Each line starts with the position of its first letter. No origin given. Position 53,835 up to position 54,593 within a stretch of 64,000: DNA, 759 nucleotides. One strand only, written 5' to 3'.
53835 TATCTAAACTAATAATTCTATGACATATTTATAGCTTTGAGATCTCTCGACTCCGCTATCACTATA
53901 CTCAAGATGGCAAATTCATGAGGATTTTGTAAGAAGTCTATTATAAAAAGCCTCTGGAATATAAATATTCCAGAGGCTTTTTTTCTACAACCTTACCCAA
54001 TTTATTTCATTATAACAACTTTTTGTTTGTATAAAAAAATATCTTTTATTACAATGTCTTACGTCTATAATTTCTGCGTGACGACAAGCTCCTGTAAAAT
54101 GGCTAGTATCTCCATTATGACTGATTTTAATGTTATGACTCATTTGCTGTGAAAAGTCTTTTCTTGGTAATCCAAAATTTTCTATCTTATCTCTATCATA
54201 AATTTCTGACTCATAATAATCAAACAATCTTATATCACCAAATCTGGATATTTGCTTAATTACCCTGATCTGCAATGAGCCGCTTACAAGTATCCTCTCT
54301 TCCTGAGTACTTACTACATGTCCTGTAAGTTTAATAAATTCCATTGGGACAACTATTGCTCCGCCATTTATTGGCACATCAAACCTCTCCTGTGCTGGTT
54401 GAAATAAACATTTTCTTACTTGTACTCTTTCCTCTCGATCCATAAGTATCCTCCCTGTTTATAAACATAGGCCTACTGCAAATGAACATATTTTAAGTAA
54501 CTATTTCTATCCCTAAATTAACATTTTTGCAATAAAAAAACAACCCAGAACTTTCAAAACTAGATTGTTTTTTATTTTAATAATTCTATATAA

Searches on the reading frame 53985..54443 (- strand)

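Call 41: search_protein_families(library=pfam, proteins=[L005:292-777:+, L005:1504-1830:+], max_evalue=0.1)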
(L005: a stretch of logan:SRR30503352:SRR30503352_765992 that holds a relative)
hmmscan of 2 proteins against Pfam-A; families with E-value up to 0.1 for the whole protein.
L005:292-777:+ (161 aa): 0 families

L005:1504-1830:+ (108 aa): 0 families

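Call 42: search_protein_families(library=pfam, proteins=[L004:322-738:+, L004:1126-1530:+], max_evalue=0.1)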
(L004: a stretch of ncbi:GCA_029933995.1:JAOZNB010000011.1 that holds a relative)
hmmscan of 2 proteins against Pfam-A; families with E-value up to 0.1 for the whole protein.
L004:322-738:+ (138 aa): 0 families

L004:1126-1530:+ (134 aa): 0 families

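Call 54: search_protein_families(library=pfam, proteins=[P0011, P0012, P0013], max_evalue=0.01)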
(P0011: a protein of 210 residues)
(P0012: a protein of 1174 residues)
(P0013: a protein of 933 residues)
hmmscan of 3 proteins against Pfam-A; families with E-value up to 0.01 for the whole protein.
P0011 (210 aa): 0 families

P0012 (1174 aa): 4 families
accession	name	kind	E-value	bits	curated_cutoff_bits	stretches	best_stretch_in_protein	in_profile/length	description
PF18962.6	Por_Secre_tail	-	1.7e-08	35.1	27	1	1101-1168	1-71/75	Secretion system C-terminal sorting domain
PF21031.3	WDR54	-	2.8e-07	30.5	26.6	0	315-337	153-175/334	WDR54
PF14347.11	DUF4399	-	4.8e-05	24.1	28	0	991-1014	47-70/91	Domain of unknown function (DUF4399)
PF07004.17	SHIPPO-rpt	-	0.0033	18.9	20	0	109-117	3-11/33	Sperm-tail PG-rich repeat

P0013 (933 aa): 4 families
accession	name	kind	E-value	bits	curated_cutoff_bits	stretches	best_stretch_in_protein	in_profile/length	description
PF02415.23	Chlam_PMP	-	3.3e-69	221.5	20.6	0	196-211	2-17/19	Chlamydia polymorphic membrane protein (Chlamydia_PMP) repeat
PF17161.10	DUF5123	-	8.1e-11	43.5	35.1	0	807-878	2-68/113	Domain of unknown function (DUF5123)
PF22274.2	DGF-1_beta-sheet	-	4.7e-07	30.2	22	0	238-276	124-161/169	DGF-1 beta-sheet domain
PF04371.20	PAD_porph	-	7.9e-05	22.5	25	0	57-83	128-154/321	Porphyromonas-type peptidyl-arginine deiminase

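Call 57: search_protein_families(library=ncbifam, proteins=[window:53985-54443:-], max_evalue=0.1)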
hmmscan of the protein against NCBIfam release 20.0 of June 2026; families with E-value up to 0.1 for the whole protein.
window:53985-54443:- (152 aa): 0 families

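Call 65: search_protein_families(library=pfam, proteins=[window:53985-54443:-], max_evalue=0.001)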
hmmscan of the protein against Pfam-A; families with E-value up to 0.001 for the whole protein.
window:53985-54443:- (152 aa): 0 families
